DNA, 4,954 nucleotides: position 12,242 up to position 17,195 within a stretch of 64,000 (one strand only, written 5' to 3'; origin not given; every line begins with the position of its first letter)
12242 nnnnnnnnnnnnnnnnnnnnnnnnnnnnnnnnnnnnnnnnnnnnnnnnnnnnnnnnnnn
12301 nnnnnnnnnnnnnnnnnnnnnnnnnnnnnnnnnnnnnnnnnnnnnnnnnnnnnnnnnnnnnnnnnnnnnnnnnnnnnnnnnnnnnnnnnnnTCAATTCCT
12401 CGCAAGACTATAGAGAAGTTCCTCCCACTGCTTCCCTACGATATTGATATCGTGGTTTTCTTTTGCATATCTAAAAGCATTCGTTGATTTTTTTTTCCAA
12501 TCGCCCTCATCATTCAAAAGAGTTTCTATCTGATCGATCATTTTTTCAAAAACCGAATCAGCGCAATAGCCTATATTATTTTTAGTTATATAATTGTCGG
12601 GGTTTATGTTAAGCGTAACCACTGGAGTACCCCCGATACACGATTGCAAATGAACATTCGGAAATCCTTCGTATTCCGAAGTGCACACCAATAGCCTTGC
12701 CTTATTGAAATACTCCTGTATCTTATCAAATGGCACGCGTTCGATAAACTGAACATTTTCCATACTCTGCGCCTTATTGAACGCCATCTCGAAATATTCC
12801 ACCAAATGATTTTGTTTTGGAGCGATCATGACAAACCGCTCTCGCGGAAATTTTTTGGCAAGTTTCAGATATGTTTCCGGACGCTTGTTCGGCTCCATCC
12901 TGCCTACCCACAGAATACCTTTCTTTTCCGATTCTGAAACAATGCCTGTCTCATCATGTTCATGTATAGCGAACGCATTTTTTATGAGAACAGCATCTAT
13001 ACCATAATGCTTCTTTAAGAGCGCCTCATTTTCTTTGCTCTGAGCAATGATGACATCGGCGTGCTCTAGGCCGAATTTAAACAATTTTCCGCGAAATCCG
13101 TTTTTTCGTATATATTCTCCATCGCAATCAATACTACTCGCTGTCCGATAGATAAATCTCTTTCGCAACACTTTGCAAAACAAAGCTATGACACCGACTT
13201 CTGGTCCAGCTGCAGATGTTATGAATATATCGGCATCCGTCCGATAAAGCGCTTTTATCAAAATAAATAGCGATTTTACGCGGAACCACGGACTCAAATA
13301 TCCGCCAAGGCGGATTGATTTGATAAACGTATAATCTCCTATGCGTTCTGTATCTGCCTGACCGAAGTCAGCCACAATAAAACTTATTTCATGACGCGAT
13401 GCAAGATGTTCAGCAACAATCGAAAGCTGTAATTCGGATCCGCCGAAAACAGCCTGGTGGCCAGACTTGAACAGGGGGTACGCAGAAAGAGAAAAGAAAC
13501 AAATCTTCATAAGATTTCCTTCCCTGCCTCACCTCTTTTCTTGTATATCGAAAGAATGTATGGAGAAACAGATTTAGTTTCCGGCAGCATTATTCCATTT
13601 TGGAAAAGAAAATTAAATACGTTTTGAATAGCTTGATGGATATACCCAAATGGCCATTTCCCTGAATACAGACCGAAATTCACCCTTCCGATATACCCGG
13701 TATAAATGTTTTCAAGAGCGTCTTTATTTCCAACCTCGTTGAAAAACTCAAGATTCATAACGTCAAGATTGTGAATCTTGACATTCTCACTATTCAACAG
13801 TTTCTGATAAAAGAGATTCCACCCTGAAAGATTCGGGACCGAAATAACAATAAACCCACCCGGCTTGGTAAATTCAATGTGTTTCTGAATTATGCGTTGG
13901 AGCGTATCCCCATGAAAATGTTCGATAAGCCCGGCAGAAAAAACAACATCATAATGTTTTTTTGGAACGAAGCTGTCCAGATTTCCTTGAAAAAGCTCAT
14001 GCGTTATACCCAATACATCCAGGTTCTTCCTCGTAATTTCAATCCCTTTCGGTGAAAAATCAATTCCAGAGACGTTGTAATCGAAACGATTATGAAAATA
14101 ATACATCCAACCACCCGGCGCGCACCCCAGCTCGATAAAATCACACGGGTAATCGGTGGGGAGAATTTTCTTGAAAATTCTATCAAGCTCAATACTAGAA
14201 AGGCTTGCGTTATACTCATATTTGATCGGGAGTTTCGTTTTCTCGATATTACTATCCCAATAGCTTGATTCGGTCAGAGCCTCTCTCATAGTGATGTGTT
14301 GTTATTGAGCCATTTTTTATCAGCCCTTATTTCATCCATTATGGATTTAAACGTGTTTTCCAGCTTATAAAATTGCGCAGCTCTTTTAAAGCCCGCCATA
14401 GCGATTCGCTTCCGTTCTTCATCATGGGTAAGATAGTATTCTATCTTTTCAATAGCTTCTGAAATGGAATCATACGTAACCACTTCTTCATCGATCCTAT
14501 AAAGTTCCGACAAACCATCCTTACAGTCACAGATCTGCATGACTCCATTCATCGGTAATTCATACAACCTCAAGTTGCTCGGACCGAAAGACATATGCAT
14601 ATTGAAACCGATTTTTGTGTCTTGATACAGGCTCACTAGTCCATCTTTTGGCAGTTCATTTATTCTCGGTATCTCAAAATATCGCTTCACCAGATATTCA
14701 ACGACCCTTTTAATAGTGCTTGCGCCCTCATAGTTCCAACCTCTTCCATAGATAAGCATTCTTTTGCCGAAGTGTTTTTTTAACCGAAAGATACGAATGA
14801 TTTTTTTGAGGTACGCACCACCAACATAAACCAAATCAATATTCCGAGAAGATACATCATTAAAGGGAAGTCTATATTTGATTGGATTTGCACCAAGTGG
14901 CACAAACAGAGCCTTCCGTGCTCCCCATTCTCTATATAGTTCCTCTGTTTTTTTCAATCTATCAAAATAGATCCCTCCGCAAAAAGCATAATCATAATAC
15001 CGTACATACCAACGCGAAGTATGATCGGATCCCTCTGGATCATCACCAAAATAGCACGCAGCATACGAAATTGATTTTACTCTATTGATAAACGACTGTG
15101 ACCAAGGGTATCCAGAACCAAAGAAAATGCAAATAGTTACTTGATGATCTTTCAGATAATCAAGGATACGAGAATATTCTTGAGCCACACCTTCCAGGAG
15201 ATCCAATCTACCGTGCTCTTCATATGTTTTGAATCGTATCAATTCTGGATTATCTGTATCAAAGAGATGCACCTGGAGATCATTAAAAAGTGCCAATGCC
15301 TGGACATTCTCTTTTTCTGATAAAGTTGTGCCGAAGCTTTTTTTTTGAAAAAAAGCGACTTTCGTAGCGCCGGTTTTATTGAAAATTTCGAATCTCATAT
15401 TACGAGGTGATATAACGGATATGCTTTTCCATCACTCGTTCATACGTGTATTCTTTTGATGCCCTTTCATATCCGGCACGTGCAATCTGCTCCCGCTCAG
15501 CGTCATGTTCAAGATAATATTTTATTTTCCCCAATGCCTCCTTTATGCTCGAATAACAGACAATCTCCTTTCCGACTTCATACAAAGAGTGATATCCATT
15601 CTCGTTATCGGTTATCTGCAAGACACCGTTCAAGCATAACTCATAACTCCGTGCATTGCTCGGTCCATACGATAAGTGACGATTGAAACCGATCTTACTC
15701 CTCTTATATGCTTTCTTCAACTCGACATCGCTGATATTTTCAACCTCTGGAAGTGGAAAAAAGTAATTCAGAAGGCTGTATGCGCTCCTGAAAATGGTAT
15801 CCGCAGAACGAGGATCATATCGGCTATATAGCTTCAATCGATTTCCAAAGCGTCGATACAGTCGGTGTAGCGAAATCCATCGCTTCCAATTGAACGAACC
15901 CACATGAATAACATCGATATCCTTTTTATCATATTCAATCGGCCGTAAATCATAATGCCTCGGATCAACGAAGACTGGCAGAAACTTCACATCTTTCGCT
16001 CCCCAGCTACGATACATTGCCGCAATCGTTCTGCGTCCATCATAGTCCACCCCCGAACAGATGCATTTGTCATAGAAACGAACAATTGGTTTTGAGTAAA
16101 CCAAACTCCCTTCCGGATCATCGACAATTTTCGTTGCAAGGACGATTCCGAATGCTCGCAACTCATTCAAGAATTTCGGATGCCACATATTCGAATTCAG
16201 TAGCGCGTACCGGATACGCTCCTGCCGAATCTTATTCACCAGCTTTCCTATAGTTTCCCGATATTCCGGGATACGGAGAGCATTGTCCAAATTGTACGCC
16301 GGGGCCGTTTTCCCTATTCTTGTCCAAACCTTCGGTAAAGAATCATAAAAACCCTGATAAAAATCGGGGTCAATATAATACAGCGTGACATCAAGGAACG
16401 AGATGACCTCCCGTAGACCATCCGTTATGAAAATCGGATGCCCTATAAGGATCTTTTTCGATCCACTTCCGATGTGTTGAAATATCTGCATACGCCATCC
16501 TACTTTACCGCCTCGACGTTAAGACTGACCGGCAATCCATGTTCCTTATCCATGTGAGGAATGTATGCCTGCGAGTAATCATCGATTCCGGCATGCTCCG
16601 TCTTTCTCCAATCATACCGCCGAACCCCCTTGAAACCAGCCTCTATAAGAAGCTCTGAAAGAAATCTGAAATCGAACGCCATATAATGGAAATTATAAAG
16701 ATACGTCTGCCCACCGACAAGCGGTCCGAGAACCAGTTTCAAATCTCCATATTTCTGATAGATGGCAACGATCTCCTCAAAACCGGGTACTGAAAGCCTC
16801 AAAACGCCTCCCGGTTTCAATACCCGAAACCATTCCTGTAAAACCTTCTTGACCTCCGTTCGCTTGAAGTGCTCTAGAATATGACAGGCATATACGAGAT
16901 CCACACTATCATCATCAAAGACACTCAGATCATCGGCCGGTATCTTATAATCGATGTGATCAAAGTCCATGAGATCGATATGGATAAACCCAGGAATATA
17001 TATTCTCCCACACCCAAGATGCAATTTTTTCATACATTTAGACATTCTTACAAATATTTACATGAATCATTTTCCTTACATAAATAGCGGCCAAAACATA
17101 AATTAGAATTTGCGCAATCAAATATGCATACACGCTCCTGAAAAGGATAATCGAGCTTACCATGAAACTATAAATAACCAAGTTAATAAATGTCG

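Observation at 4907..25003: Large surface-glycan locus encoding fucose, uronic-acid amidation and multiple methylation steps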

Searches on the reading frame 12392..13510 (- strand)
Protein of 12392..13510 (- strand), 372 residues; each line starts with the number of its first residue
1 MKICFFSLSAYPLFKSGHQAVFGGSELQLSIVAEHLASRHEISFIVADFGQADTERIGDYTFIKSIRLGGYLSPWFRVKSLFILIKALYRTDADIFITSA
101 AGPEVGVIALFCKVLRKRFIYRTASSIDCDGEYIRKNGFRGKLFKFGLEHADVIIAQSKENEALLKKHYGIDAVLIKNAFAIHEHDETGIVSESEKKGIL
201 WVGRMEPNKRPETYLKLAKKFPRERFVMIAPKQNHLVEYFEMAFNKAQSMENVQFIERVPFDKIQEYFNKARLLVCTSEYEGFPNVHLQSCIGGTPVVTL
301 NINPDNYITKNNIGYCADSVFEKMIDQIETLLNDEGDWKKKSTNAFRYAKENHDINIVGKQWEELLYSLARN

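Call 4: search_protein_families(library=pfam, proteins=[window:12392-13510:-], max_evalue=0.001)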
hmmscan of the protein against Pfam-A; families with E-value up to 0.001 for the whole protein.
window:12392-13510:- (372 aa): 3 families
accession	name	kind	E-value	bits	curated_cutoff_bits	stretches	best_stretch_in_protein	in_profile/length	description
PF00534.26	Glycos_transf_1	-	1.3e-17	64.3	26.4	1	193-346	12-166/172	Glycosyl transferases group 1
PF13692.12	Glyco_trans_1_4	-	1.6e-14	54.8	27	1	197-334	2-142/142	Glycosyl transferases group 1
PF13439.12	Glyco_transf_4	-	1.8e-08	35.1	28.5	1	23-176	2-162/170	Glycosyltransferase Family 4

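Call 7: search_protein_families(library=ncbifam, proteins=[window:12392-13510:-], max_evalue=0.001)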
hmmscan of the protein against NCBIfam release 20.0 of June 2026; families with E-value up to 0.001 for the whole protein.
window:12392-13510:- (372 aa): 15 families
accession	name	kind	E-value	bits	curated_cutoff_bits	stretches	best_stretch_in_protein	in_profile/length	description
NF047880.1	glyco_SdgA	exception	5e-12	45.1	800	1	184-366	303-487/488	serine-aspartate repeat adhesin O-glycosyltransferase SdgA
NF050056.1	ProtGlycPglH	equivalog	9.6e-12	44.6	600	1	23-367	13-351/354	GalNAc-alpha-(1->4)-GalNAc-alpha-(1->3)-diNAcBac-PP-undecaprenol alpha-1,4-N-acetyl-D-galactosaminyltransferase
NF046085.1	XrtY_assoc_Gly1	equivalog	2.3e-11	43.2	400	1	148-365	159-380/387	XrtY-associated glycosyltransferase XYAG1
NF050063.1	ProtGlycPglJ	equivalog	3.6e-09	36.3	500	1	137-358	130-356/363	N-acetylgalactosamine-N,N'-diacetylbacillosaminyl-diphospho-undecaprenol 4-alpha-N-acetylgalactosaminyltransferase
TIGR04348.1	TIGR04348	equivalog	1.7e-08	33.9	300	1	151-303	96-245/310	selenoneine biosynthesis selenosugar synthase SenB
TIGR02149.1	glgA_Coryne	subfamily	1.4e-07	31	302.4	1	149-361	143-382/391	glycogen synthase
NF038229.1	Glyco4_Geo_Pelo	equivalog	3.7e-06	26.2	400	1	215-366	184-333/338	GPMC system family 4 glycosyltransferase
NF011726.0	PRK15179.1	equivalog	3.9e-06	25.4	733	1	202-300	523-621/694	Vi polysaccharide biosynthesis protein TviE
TIGR03999.1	thiol_BshA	equivalog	4.1e-06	26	273.7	1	243-367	247-371/375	N-acetyl-alpha-D-glucosaminyl L-malate synthase BshA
NF053513.1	Gtran_IagA_BgsA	equivalog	2.7e-05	23.3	460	1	192-365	157-327/333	LTA glycolipid anchor biosynthesis glycosyltransferase, IagA/BgsA family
NF038295.1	EPS_HpsP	equivalog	3.7e-05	22.9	550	1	189-361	200-379/388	hormogonium polysaccharide biosynthesis glycosyltransferase HpsP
NF041010.1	glycosy_Agl16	equivalog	6.3e-05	22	575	1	152-351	135-334/352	glycosylation protein Agl16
TIGR04047.1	MSMEG_0565_glyc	hypoth_equivalog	0.00013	21.2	259.85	0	150-337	138-344/373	MSMEG_0565 family glycosyltransferase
NF047881.1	glyco_SdgB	exception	0.00014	20.7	800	1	194-366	319-493/496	serine-aspartate repeat adhesin O-glycosyltransferase SdgB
TIGR03449.1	mycothiol_MshA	equivalog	0.00015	20.8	462.5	1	185-350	211-385/406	D-inositol-3-phosphate glycosyltransferase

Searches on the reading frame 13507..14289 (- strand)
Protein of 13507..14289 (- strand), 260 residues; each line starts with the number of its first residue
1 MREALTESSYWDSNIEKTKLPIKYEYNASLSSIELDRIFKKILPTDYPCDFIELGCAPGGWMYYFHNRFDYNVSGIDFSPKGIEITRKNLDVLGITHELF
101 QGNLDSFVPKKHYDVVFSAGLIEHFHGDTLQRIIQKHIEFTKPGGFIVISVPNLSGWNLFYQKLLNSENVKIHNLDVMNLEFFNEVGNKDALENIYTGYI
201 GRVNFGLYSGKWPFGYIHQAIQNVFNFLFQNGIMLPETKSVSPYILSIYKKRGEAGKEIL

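Call 4: search_protein_families(library=pfam, proteins=[window:13507-14289:-], max_evalue=0.001)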
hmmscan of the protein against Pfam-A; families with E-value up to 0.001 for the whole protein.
window:13507-14289:- (260 aa): 8 families
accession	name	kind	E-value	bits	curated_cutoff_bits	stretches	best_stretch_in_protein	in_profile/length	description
PF13649.12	Methyltransf_25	-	2.8e-14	54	27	1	52-145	2-97/97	Methyltransferase domain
PF13489.12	Methyltransf_23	-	8.2e-11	42.3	27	1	36-156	10-123/164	Methyltransferase domain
PF08241.18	Methyltransf_11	-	1.9e-10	41.7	21.2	1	53-149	2-95/95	Methyltransferase domain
PF13847.12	Methyltransf_31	-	1.4e-09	38.2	27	1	50-167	6-125/145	Methyltransferase domain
PF08242.18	Methyltransf_12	-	4e-09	37.5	30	1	52-147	1-98/98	Methyltransferase domain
PF03848.20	TehB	-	2.7e-06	27.4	20.4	1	47-149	30-132/193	Tellurite resistance protein TehB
PF02353.26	CMAS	-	4.2e-06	26.7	27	1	51-149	66-164/273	Mycolic acid cyclopropane synthetase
PF01728.25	FtsJ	-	6.2e-05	23.4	24.1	1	35-119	12-98/181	FtsJ-like methyltransferase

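Call 7: search_protein_families(library=ncbifam, proteins=[window:13507-14289:-], max_evalue=0.001)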
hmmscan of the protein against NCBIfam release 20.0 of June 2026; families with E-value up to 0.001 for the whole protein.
window:13507-14289:- (260 aa): 10 families
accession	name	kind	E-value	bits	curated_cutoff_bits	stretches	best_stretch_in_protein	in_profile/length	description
TIGR01983.1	UbiG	equivalog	4.8e-08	32.6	102.95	1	50-169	52-170/228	bifunctional 2-polyprenyl-6-hydroxyphenol methylase/3-demethylubiquinol 3-O-methyltransferase UbiG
NF008992.0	PRK12335.1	equivalog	2.8e-06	26.7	303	1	43-150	118-224/289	SAM-dependent methyltransferase TehB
NF002463.0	PRK01683.1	equivalog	3.6e-06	26.8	297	1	47-153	31-132/258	trans-aconitate 2-methyltransferase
NF040703.1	cyclopro_CfaB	exception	1.2e-05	24.3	650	1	51-148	163-262/393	C17 cyclopropane fatty acid synthase CfaB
NF008686.0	PRK11705.1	equivalog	3.7e-05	22.9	400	1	48-136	168-252/383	cyclopropane fatty acyl phospholipid synthase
TIGR00477.1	tehB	equivalog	5.7e-05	22.6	219.5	1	47-149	73-174/238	tellurite resistance methyltransferase TehB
NF008405.0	PRK11207.1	equivalog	6.2e-05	22.5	218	1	47-149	30-132/198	tellurite resistance methyltransferase TehB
NF053839.1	CPFASynBruc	equivalog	0.00013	21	600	1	51-149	178-276/410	cyclopropane fatty acid synthase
NF043040.1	corrin_prot_MT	hypoth_equivalog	0.00031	20.3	180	1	50-150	44-148/216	corrinoid protein-associated methyltransferase CpaM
TIGR00438.1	rrmJ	equivalog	0.00069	19.2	300.15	0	24-118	12-104/188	23S rRNA (uridine(2552)-2'-O)-methyltransferase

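Call 31: search_solved_structures(query=window:13507-14289:-, max_evalue=0.01)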
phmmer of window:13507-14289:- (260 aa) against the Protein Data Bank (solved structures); distinct sequences matched with E-value up to 0.01: 27.
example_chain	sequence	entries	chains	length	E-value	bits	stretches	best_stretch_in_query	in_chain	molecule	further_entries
5wp5_A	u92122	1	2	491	5.6e-06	29.2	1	51-150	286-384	Phosphomethylethanolamine N-methyltransferase 2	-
4iv8_A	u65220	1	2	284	7.2e-06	28.9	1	7-167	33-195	Phosphoethanolamine N-methyltransferase,putative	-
5wp4_A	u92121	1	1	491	1.6e-05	27.7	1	51-150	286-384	Phosphoethanolamine N-methyltransferase 1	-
3t7r_A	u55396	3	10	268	2.9e-05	26.9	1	52-151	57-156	Putative methyltransferase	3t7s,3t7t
3e7p_A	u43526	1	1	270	3e-05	26.8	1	52-151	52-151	Putative methyltransferase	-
4mwz_A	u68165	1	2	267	3.7e-05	26.5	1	8-150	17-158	Phosphoethanolamine N-methyltransferase, putative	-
4iv0_A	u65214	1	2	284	4.5e-05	26.3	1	8-150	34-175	Phosphoethanolamine N-methyltransferase, putative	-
3mgg_A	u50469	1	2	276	4.5e-05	26.2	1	45-149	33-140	Methyltransferase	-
4r6w_A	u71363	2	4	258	0.0001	25.1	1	44-150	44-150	Phosphoethanolamine N-methyltransferase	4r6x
3uj6_A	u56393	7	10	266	0.00015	24.5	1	44-150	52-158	Phosphoethanolamine N-methyltransferase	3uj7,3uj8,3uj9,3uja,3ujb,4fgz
3ujd_A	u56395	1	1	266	0.00019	24.2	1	47-150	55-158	Phosphoethanolamine N-methyltransferase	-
4nec_A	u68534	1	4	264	0.00056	22.7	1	52-146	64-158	Putative SAM-dependent methyltransferase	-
5dly_A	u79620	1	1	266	0.00074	22.3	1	7-117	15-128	plantazolicin methyltransferase BamL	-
4kvz_A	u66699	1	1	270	0.00077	22.2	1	7-117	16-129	BamL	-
3jwj_A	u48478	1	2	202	0.00078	22.2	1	51-164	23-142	Hen1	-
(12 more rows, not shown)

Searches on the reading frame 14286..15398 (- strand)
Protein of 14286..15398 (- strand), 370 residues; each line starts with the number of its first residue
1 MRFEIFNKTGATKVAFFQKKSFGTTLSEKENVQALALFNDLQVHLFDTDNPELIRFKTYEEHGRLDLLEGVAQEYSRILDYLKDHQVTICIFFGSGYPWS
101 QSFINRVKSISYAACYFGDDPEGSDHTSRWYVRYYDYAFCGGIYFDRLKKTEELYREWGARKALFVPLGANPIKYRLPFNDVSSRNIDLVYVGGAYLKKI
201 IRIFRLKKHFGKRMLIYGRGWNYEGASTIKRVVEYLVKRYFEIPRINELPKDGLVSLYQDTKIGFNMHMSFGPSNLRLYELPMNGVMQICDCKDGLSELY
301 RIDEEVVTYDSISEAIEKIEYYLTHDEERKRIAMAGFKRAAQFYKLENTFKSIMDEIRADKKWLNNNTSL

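Call 4: search_protein_families(library=pfam, proteins=[window:14286-15398:-], max_evalue=0.001)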
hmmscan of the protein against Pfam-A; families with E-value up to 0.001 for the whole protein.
window:14286-15398:- (370 aa): 1 family
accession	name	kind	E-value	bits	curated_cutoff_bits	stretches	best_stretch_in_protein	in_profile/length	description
PF13524.12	Glyco_trans_1_2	-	1.6e-23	83.7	25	1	207-354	10-143/144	Glycosyl transferase-like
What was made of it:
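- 14286..15398 (-): CgeB-like glycosyltransferase 1 (PF13524). PF13524 at 83.7 bits (call 4).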

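Call 7: search_protein_families(library=ncbifam, proteins=[window:14286-15398:-], max_evalue=0.001)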
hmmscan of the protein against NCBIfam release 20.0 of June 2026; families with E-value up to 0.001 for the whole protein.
window:14286-15398:- (370 aa): 0 families

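Call 49: search_solved_structures(query=window:14286-15398:-, max_evalue=1)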
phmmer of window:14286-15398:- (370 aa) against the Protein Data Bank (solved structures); distinct sequences matched with E-value up to 1: 0.

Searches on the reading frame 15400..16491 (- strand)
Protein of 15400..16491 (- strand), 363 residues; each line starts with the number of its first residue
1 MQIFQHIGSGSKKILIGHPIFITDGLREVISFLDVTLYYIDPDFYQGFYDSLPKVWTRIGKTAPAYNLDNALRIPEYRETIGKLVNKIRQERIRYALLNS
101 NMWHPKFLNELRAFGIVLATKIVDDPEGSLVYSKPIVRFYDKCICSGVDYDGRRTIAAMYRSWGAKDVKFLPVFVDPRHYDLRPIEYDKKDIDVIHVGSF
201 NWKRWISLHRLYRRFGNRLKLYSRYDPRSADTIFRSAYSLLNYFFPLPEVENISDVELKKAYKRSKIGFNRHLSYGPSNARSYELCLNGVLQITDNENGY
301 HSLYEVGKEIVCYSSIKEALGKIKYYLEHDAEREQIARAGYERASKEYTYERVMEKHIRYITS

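Call 5: search_protein_families(library=pfam, proteins=[window:15400-16491:-], max_evalue=0.001)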
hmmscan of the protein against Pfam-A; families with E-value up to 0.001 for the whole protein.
window:15400-16491:- (363 aa): 1 family
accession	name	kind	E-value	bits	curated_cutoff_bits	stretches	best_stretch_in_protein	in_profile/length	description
PF13524.12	Glyco_trans_1_2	-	2e-23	83.4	25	1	249-356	31-141/144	Glycosyl transferase-like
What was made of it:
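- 15400..16491 (-): CgeB-like glycosyltransferase 2 (PF13524). PF13524 at 83.4 bits (call 5).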

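Call 7: search_protein_families(library=ncbifam, proteins=[window:15400-16491:-], max_evalue=0.001)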
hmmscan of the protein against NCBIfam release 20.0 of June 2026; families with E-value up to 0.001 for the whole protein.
window:15400-16491:- (363 aa): 0 families

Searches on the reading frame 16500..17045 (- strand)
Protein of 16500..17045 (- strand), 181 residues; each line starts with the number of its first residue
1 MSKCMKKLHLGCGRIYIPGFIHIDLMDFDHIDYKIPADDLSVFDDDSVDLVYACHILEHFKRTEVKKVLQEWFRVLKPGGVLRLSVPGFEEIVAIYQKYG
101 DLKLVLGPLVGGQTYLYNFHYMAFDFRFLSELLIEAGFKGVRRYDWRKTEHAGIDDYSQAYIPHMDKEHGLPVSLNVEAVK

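Call 5: search_protein_families(library=pfam, proteins=[window:16500-17045:-], max_evalue=0.001)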
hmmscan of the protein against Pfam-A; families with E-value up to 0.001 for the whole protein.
window:16500-17045:- (181 aa): 6 families
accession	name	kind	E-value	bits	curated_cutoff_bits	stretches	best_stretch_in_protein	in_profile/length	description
PF08241.18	Methyltransf_11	-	1.5e-10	42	21.2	1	37-82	51-93/95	Methyltransferase domain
PF13649.12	Methyltransf_25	-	5.6e-08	33.8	27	1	38-80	56-97/97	Methyltransferase domain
PF08242.18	Methyltransf_12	-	1.1e-06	29.7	30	1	37-82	55-98/98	Methyltransferase domain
PF01209.24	Ubie_methyltran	-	1.9e-06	27.9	20.1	1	42-144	111-219/233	ubiE/COQ5 methyltransferase family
PF13489.12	Methyltransf_23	-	0.00024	21.3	27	1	44-88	78-120/164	Methyltransferase domain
PF05148.21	Methyltransf_8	-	0.00063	20.1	27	1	10-84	79-156/219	Hypothetical methyltransferase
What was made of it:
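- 16500..17045 (-): MT3, short class I SAM methyltransferase (181 aa). PF08241 (call 5).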

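Call 8: search_protein_families(library=ncbifam, proteins=[window:16500-17045:-], max_evalue=0.001)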
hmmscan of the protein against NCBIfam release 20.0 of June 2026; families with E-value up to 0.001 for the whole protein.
window:16500-17045:- (181 aa): 6 families
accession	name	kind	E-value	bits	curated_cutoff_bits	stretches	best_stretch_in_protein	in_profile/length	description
NF038099.1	AsSugarArsM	exception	3.9e-06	26.3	400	1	39-90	127-177/321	arsenosugar biosynthesis arsenite methyltransferase ArsM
NF040538.1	methyl_ArsM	equivalog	4e-06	26.2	500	1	42-85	166-209/356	arsinothricin biosynthesis methyltransferase ArsM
NF041255.1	mycofact_MftM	equivalog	3.1e-05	23.5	200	1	43-81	200-238/289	mycofactocin oligosaccharide methyltransferase MftM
NF001240.0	PRK00216.1-1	equivalog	0.00021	20.4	378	1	42-145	128-237/251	bifunctional demethylmenaquinone methyltransferase/2-methoxy-6-polyprenyl-1,4-benzoquinol methylase UbiE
NF045649.1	2X_seleno_MduS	exception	0.00041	19.4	380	1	42-86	104-149/338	methyltransferase domain-containing selenoprotein MduS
NF043040.1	corrin_prot_MT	hypoth_equivalog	0.00051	19.5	180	1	40-82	102-145/216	corrinoid protein-associated methyltransferase CpaM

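Call 33: search_solved_structures(query=window:16500-17045:-, max_evalue=0.1)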
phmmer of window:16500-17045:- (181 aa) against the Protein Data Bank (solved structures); distinct sequences matched with E-value up to 0.1: 9.
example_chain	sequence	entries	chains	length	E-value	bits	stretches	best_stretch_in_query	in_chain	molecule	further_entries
2zfu_A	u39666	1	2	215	9.4e-05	25.5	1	10-128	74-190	Cerebral protein 1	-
6f5z_A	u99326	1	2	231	0.00075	22.6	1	27-96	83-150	24-sterol C-methyltransferase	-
2p8j_A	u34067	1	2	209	0.0012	22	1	42-84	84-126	S-adenosylmethionine-dependent methyltransferase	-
3mgg_A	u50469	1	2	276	0.0053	19.8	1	42-84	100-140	Methyltransferase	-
8k76_A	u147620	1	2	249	0.017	18.2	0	42-84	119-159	S-adenosylmethionine-dependent methyltransferase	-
4obw_A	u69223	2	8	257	0.025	17.6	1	38-140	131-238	2-methoxy-6-polyprenyl-1,4-benzoquinol methylase, mitochondrial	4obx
5wp5_A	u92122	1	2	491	0.028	17.5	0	36-83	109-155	Phosphomethylethanolamine N-methyltransferase 2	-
1ve3_A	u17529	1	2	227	0.034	17.2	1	42-105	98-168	hypothetical protein PH0226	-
4ine_A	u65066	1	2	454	0.094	15.8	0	31-87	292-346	Protein PMT-2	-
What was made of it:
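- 16500..17045 (-): No specific family (calls 8, 33).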
